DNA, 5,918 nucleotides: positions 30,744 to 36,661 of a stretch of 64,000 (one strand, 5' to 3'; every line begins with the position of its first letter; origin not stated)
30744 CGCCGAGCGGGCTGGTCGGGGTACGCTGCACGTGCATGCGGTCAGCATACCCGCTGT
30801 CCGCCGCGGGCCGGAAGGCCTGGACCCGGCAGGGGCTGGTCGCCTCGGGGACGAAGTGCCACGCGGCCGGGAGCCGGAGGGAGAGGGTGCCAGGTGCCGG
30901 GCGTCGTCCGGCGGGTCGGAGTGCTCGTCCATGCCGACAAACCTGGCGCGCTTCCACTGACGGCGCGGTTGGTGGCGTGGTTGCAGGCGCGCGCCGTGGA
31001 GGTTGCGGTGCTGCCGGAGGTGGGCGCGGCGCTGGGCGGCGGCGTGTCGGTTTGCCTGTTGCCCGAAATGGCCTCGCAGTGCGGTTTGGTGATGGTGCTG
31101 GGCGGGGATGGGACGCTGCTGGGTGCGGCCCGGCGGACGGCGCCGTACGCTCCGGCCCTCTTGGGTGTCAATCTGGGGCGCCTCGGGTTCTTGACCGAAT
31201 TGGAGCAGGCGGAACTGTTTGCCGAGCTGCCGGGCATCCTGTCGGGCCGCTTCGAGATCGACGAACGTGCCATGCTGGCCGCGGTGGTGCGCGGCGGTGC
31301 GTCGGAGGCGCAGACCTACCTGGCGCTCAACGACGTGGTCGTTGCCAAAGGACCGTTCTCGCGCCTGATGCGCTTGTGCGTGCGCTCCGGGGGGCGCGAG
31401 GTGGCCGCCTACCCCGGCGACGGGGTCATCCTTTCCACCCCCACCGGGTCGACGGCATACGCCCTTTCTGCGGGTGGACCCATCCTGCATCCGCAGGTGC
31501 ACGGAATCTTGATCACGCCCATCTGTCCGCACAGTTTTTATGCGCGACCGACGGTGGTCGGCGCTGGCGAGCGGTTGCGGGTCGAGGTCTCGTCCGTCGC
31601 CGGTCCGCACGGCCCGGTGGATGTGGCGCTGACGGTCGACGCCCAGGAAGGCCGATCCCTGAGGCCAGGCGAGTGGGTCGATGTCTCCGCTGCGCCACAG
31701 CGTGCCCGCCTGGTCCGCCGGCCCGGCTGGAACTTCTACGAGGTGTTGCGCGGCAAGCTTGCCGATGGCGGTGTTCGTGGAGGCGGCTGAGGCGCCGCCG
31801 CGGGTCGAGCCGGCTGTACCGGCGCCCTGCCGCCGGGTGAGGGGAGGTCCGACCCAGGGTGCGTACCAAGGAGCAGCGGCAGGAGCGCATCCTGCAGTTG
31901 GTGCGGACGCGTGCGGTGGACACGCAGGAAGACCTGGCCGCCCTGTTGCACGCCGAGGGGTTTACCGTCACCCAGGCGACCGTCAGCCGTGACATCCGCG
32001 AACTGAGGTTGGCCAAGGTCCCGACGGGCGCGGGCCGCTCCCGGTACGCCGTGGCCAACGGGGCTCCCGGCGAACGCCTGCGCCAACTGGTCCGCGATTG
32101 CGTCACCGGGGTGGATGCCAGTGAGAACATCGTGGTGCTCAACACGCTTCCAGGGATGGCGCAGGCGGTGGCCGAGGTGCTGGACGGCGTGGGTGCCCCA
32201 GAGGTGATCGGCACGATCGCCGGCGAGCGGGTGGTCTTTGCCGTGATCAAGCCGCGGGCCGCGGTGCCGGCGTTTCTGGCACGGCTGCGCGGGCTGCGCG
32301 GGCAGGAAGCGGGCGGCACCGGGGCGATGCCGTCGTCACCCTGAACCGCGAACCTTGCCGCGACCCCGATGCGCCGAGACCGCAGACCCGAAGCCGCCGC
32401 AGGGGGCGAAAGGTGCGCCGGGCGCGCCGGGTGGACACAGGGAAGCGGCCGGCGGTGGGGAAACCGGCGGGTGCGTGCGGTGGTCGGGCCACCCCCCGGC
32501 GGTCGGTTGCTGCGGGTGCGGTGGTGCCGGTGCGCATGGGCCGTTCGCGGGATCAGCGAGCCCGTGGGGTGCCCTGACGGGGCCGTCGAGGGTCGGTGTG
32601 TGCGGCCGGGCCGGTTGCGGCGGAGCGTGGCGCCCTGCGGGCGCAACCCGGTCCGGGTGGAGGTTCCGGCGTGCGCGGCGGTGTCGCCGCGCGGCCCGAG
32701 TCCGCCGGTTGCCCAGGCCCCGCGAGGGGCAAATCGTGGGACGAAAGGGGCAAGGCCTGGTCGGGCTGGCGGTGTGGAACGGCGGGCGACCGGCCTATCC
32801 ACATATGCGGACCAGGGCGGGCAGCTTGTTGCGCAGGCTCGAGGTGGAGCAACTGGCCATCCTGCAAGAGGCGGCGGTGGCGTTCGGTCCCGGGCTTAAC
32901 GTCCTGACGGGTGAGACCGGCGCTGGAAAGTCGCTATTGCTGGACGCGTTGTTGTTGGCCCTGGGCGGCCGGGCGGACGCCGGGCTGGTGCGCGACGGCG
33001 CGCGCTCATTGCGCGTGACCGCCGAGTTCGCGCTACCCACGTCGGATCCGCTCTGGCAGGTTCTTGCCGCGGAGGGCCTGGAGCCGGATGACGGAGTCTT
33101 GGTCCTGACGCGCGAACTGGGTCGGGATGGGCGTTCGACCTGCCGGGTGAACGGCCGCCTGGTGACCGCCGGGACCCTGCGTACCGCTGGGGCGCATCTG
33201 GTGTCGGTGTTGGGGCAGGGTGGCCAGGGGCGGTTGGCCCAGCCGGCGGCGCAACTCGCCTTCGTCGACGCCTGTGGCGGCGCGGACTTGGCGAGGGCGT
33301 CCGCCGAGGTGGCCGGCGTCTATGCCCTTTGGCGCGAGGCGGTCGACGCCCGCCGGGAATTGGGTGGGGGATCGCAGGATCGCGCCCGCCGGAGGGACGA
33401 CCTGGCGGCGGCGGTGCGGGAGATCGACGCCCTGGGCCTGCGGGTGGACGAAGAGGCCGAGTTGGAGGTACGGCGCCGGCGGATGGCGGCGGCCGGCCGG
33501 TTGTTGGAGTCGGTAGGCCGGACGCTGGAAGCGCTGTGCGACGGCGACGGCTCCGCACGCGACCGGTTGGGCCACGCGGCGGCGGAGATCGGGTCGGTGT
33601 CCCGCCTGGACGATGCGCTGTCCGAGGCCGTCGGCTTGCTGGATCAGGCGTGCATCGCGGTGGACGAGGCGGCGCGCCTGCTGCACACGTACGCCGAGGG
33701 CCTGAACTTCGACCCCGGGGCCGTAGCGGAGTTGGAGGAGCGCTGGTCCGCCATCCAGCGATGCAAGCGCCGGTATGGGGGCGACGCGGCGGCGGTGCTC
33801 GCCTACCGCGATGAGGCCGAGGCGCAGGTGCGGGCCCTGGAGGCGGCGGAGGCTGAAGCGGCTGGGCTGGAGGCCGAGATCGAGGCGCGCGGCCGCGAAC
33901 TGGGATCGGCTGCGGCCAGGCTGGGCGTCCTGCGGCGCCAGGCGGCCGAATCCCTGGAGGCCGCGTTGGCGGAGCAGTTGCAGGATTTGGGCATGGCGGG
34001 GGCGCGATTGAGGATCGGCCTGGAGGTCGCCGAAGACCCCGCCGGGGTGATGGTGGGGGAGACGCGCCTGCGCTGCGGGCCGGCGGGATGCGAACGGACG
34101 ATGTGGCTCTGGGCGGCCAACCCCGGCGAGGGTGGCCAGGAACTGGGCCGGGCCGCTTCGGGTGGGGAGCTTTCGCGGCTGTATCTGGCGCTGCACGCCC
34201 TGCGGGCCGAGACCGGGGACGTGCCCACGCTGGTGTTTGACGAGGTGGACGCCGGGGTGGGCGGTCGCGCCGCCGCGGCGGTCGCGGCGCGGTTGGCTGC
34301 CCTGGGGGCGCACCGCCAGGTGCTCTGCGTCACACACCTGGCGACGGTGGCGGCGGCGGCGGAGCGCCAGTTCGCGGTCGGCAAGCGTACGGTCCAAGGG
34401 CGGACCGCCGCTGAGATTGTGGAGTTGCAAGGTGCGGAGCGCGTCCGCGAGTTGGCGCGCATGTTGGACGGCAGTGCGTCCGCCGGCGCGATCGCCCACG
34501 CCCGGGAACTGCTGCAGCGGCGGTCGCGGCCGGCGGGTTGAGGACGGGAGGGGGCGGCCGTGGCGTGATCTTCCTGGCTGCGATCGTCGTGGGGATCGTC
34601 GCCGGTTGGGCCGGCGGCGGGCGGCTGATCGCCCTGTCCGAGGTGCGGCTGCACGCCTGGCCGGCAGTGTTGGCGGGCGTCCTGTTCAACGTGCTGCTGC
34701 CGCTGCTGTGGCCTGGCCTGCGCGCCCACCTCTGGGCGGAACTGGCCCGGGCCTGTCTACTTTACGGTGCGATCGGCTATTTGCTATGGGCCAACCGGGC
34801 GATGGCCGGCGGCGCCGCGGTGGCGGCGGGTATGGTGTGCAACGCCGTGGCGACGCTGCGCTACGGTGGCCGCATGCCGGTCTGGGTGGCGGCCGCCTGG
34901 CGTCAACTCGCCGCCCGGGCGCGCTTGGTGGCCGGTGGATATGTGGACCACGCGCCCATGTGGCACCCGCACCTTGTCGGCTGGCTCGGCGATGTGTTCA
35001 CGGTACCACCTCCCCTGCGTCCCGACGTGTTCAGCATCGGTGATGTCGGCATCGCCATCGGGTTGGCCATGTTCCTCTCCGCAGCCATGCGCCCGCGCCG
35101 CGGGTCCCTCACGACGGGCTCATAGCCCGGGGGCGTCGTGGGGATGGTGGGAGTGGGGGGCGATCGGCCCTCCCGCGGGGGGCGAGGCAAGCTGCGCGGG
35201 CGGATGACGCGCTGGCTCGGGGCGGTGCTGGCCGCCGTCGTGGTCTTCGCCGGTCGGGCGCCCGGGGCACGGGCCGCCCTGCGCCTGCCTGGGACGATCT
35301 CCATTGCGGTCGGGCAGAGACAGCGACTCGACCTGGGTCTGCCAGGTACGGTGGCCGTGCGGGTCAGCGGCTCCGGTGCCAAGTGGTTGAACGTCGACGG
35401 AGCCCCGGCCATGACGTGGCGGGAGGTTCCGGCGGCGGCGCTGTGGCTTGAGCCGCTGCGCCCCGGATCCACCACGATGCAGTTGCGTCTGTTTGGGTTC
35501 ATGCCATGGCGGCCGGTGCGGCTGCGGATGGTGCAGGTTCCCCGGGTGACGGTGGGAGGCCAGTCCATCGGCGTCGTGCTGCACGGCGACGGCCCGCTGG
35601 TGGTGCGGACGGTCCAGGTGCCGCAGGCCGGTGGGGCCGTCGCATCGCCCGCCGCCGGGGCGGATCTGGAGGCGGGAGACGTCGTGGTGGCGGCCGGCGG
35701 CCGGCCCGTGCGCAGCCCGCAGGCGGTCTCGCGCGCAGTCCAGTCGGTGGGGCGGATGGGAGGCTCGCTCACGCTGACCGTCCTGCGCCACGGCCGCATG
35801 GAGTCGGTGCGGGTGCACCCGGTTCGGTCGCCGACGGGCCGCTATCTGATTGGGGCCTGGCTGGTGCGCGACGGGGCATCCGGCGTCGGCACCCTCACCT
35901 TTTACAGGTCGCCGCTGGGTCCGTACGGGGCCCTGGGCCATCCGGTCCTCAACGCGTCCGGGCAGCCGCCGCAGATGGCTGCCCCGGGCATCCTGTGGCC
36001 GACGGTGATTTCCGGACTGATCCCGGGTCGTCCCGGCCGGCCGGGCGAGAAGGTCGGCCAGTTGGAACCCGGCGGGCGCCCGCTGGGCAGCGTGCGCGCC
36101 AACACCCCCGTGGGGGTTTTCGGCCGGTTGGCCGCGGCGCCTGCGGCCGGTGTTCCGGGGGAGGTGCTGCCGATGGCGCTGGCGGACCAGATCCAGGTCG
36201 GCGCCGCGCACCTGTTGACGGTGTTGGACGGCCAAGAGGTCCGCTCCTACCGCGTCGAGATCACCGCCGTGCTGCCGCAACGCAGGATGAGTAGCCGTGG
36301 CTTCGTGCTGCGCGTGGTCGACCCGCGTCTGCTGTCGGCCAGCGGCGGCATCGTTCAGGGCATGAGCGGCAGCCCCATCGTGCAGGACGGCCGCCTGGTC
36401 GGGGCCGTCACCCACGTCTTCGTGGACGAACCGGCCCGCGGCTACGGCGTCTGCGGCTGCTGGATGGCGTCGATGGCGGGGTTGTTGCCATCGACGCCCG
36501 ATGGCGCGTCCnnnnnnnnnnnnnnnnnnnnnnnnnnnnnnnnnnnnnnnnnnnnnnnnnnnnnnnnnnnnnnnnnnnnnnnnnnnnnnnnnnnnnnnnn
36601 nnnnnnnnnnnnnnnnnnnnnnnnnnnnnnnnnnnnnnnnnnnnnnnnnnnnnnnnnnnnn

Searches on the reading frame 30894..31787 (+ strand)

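Call 66: search_protein_families(library=pfam, proteins=[window:30894-31787:+], max_evalue=0.00001)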
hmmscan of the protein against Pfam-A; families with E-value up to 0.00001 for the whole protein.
window:30894-31787:+ (298 aa): 2 families
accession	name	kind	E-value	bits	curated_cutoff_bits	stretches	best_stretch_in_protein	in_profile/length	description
PF20143.4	NAD_kinase_C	-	1.7e-27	96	23.7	1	145-275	1-125/126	ATP-NAD kinase C-terminal domain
PF01513.26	NAD_kinase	-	2.4e-17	63.9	25.5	1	8-119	1-129/130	ATP-NAD kinase N-terminal domain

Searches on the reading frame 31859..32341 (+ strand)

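Call 66: search_protein_families(library=pfam, proteins=[window:31859-32341:+], max_evalue=0.00001)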
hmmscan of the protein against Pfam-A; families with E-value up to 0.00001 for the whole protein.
window:31859-32341:+ (161 aa): 2 families
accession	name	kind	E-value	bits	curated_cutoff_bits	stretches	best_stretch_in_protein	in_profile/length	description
PF01316.27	Arg_repressor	-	3.6e-22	78.3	27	1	3-67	2-66/70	Arginine repressor, DNA binding domain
PF02863.23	Arg_repressor_C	-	2.7e-18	66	25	1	79-144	2-67/68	Arginine repressor, C-terminal domain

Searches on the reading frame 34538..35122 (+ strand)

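Call 66: search_protein_families(library=pfam, proteins=[window:34538-35122:+], max_evalue=0.00001)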
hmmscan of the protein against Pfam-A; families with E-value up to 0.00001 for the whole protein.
window:34538-35122:+ (195 aa): 1 family
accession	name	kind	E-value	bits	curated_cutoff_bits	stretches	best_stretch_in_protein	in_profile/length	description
PF17248.7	DUF5317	-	4.6e-19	69.3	25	1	38-180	4-150/151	Family of unknown function (DUF5317)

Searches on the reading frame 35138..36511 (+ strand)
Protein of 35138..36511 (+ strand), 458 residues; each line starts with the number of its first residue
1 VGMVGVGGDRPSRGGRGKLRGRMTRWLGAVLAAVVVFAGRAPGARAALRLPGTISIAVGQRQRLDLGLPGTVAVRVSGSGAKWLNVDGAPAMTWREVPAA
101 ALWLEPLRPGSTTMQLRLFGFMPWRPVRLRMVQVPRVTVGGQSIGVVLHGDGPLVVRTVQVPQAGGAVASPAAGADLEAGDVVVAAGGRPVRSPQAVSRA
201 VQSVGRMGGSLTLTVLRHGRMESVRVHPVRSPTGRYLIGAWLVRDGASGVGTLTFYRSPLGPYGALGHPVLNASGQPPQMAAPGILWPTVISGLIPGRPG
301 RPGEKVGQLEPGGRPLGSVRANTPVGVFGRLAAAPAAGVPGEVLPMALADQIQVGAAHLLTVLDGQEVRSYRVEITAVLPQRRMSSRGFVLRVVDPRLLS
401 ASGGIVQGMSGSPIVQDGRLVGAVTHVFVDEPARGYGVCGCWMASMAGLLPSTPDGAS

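Call 66: search_protein_families(library=pfam, proteins=[window:35138-36511:+], max_evalue=0.00001)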
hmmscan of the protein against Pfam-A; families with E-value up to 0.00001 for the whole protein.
window:35138-36511:+ (458 aa): 3 families
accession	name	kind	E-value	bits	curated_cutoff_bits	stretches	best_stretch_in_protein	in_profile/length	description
PF05580.18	Peptidase_S55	-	5.5e-61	206.7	25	1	235-443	2-209/210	SpoIVB peptidase S55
PF13180.12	PDZ_2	-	9.5e-08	32.7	27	1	169-226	22-78/80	PDZ domain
PF17820.7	PDZ_6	-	4.2e-07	30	27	1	169-217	8-54/54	PDZ domain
